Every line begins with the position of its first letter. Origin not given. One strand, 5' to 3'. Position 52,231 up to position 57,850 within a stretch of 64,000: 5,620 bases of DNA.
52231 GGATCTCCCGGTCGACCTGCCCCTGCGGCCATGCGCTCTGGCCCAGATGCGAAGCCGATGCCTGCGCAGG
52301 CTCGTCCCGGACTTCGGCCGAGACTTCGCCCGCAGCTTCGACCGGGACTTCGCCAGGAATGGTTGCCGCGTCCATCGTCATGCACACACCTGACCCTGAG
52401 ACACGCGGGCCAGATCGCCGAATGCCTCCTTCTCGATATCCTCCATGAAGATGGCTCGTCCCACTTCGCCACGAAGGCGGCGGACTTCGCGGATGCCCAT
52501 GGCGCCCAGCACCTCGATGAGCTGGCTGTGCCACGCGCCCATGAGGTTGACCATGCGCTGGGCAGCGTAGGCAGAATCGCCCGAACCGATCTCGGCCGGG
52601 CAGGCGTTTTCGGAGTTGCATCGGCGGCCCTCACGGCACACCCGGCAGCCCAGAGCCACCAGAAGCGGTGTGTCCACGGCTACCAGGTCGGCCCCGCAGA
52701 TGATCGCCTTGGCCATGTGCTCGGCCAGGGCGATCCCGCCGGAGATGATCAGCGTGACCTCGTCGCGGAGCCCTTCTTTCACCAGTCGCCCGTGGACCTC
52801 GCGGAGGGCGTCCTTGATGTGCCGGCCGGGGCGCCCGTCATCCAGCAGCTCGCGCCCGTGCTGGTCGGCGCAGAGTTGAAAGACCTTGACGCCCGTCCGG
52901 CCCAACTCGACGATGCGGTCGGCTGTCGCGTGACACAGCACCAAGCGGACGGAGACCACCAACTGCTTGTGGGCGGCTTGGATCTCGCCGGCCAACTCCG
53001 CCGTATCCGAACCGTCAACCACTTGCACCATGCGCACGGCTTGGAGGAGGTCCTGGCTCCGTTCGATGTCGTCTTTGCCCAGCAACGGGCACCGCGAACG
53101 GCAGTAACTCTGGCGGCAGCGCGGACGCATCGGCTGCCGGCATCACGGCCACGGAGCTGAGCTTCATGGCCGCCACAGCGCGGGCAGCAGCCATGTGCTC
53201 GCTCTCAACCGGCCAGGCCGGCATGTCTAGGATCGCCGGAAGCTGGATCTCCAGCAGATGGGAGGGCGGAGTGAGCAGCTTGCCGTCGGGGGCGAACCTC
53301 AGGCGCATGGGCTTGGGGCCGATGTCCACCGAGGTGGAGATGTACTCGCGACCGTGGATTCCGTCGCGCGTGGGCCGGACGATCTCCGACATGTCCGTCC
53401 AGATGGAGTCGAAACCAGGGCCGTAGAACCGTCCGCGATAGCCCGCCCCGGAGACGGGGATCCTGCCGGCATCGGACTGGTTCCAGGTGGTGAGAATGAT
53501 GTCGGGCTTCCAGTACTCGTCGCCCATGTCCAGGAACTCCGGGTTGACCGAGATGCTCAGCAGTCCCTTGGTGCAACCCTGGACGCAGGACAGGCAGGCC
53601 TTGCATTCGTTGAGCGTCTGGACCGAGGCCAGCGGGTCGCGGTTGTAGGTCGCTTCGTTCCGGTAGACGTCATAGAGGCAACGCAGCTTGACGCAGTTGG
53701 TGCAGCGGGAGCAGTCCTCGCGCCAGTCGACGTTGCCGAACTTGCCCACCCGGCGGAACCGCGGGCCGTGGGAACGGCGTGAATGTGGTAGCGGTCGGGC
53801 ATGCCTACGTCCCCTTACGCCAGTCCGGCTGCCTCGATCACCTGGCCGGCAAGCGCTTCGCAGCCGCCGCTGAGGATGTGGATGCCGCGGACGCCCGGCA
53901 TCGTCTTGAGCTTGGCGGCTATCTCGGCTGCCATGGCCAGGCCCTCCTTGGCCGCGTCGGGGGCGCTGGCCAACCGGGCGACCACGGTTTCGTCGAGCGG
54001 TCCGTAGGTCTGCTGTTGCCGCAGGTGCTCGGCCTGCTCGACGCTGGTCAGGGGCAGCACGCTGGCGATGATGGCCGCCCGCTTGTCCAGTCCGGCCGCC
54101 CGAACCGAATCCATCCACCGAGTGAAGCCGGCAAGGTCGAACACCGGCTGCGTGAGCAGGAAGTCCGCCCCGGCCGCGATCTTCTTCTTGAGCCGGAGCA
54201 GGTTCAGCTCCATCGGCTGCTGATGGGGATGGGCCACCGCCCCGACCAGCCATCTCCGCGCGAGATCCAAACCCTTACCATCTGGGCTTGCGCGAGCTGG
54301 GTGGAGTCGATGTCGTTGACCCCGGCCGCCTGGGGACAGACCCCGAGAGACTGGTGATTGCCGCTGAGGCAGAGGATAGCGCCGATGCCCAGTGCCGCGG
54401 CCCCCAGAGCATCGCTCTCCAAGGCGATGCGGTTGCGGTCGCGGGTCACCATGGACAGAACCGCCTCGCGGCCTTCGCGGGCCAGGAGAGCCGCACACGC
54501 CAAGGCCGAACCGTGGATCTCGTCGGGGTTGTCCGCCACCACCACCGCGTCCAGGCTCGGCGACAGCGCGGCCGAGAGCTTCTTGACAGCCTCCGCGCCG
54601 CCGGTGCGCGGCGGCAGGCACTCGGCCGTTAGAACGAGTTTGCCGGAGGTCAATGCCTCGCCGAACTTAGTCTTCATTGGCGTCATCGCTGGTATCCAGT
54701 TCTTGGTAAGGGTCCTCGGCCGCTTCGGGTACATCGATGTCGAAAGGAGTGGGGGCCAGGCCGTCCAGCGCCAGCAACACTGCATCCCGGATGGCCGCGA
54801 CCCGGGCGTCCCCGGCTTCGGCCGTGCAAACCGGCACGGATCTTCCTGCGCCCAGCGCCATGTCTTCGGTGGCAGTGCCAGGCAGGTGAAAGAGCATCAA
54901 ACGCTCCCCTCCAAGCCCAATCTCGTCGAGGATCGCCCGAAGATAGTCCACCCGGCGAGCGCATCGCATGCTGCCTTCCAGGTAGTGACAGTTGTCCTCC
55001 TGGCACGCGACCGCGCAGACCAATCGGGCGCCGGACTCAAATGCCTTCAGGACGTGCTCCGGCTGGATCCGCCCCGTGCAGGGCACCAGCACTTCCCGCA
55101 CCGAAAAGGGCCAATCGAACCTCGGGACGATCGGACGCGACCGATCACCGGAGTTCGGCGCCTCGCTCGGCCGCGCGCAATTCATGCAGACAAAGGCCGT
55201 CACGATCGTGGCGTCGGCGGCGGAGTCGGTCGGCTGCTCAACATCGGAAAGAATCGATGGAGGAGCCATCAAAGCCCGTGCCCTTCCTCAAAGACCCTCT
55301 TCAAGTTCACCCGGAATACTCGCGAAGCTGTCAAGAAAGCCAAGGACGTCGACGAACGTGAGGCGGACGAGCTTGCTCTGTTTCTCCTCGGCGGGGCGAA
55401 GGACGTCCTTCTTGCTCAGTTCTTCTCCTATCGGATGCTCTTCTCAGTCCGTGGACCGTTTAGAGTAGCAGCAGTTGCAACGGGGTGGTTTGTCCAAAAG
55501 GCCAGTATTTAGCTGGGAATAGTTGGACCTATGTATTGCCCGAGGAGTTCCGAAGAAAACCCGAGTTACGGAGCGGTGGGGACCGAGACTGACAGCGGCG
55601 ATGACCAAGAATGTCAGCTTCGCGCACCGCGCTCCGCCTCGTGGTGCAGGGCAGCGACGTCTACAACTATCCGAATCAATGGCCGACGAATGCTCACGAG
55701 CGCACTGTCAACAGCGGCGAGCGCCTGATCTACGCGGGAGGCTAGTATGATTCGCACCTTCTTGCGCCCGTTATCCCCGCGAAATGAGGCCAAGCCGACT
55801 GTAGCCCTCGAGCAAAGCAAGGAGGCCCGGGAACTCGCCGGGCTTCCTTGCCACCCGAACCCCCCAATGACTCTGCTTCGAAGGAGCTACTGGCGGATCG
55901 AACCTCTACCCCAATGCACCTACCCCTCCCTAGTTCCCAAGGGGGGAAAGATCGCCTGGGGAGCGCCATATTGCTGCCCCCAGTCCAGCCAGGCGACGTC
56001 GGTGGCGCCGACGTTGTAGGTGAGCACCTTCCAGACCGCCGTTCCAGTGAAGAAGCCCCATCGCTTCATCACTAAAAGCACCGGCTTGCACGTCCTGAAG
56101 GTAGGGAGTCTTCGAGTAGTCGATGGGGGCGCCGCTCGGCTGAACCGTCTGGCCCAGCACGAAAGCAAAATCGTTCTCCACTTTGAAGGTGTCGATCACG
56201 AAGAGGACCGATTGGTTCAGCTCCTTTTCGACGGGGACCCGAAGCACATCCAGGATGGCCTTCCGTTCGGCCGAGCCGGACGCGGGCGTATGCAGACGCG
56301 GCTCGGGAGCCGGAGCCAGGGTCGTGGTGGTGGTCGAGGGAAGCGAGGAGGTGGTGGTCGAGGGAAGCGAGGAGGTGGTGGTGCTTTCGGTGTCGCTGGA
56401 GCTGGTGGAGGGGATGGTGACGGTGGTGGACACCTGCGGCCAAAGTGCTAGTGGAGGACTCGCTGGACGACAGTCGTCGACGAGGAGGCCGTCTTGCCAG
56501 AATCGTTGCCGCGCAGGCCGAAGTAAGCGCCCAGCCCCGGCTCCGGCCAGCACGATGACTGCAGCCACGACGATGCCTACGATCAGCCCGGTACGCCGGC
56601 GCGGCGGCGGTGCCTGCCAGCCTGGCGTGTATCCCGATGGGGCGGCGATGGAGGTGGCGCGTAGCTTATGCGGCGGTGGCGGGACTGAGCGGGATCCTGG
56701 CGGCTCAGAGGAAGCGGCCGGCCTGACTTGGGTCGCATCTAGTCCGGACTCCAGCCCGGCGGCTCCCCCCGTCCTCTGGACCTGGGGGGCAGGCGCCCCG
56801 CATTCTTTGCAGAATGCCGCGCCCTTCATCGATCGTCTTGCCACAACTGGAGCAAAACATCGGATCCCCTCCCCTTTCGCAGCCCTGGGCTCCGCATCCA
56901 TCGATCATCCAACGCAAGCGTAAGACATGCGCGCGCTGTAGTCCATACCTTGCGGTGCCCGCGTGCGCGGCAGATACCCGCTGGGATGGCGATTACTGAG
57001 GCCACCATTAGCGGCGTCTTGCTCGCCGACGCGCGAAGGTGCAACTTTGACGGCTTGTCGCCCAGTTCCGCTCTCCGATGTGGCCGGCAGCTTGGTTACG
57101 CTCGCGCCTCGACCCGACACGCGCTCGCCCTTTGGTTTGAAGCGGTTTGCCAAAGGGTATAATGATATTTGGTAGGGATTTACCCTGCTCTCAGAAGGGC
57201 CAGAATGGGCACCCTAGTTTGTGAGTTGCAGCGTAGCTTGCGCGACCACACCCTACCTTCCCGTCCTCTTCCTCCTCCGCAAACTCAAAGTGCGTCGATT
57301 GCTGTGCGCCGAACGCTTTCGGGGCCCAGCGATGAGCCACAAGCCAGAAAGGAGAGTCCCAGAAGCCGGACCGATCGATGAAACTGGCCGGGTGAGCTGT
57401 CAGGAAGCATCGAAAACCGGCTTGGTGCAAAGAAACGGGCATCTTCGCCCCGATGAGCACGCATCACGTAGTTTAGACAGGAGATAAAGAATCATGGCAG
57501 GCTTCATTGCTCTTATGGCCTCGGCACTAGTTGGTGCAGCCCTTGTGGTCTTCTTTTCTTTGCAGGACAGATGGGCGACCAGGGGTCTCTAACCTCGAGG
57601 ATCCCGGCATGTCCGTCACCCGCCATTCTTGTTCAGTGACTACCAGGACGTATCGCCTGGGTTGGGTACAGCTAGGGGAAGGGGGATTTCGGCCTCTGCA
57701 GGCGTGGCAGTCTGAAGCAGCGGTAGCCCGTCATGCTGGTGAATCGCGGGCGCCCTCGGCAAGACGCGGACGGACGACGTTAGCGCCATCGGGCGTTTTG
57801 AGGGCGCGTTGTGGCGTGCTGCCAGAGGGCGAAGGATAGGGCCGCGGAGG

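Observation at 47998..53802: Split glutamate-synthase-like set: a catalytic-looking plus a degenerate ferredoxin-fused FMN paralogue, an amidotransferase with an N-terminal leader, and an enlarged GXGXG protein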

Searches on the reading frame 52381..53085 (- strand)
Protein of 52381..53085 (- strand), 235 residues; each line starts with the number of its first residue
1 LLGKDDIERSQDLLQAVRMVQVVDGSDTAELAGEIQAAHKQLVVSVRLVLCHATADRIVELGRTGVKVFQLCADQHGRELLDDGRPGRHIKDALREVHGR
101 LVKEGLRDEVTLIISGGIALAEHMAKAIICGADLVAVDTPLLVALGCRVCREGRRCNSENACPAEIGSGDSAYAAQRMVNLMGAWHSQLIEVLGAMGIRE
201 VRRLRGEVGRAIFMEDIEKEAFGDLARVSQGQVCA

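Call 4: search_protein_families(library=pfam, proteins=[window:52381-53085:-], max_evalue=0.01)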
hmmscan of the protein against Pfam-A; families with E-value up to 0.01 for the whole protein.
seq(235 aa): 3 families
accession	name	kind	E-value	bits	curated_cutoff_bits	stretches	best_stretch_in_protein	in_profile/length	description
PF01645.23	Glu_synthase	-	3.7e-16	59.7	20.4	1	87-198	253-368/369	Conserved region in glutamate synthase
PF01070.24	FMN_dh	-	0.00014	21.5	24.9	1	40-147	217-311/350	FMN-dependent dehydrogenase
PF04898.20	Glu_syn_central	-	0.00023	21.1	22.8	1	94-203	173-264/277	Glutamate synthase central domain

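Call 5: search_protein_families(library=ncbifam, proteins=[window:52381-53085:-], max_evalue=0.01)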
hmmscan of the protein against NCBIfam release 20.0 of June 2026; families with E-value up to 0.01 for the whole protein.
seq(235 aa): 6 families
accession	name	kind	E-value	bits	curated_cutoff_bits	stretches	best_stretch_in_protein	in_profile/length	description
TIGR02708.1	L_lactate_ox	equivalog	5.1e-07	29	645.5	1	34-145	221-319/367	L-lactate oxidase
NF008730.0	PRK11750.1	equivalog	8.3e-07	26.7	1047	1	94-219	1052-1177/1490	glutamate synthase large subunit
TIGR01304.1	IMP_DH_rel_2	equivalog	0.0018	17.6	342.1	1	109-143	254-288/365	GuaB3 family IMP dehydrogenase-related protein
TIGR02151.1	IPP_isom_2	equivalog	0.0023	16.9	281.3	1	107-144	257-294/338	type 2 isopentenyl-diphosphate Delta-isomerase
NF002702.0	PRK02506.1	equivalog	0.0044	16.2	301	1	93-141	229-275/313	dihydroorotate oxidase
NF003646.0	PRK05286.1-4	equivalog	0.0073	15.1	457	1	84-142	265-322/341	quinone-dependent dihydroorotate dehydrogenase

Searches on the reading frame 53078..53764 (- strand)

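Call 4: search_protein_families(library=pfam, proteins=[window:53078-53764:-], max_evalue=0.01)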
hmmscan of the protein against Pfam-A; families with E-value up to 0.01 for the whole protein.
seq(229 aa): 1 family
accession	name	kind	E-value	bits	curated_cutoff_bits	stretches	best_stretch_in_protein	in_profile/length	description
PF13187.11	Fer4_9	-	0.002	18.5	27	1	17-67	1-50/52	4Fe-4S dicluster domain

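Call 5: search_protein_families(library=ncbifam, proteins=[window:53078-53764:-], max_evalue=0.01)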
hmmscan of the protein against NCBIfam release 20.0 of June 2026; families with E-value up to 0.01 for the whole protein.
seq(229 aa): 1 family
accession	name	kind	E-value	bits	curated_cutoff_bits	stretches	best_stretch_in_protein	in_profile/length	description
NF041715.1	arsenate_red_ArrB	equivalog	0.00055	19.5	450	1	6-72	42-107/233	arsenate respiratory reductase iron-sulfur subunit ArrB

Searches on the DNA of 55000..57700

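Call 55: search_rna_families(source=window, start=55000, end=57700, threshold=evalue, max_evalue=1)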
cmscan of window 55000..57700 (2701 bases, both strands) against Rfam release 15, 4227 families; matches with E-value up to 1: 2.
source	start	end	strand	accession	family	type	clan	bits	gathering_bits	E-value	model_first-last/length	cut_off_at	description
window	55814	55854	-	RF03383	mir-1976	Gene; miRNA;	-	31.8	71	0.00064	1-52/52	no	mir-1976 microRNA precursor family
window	55795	55947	+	RF02267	Vax2os1_2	Gene; lncRNA;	-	10.8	55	0.25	1-466/466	no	Vax2os1 conserved region 2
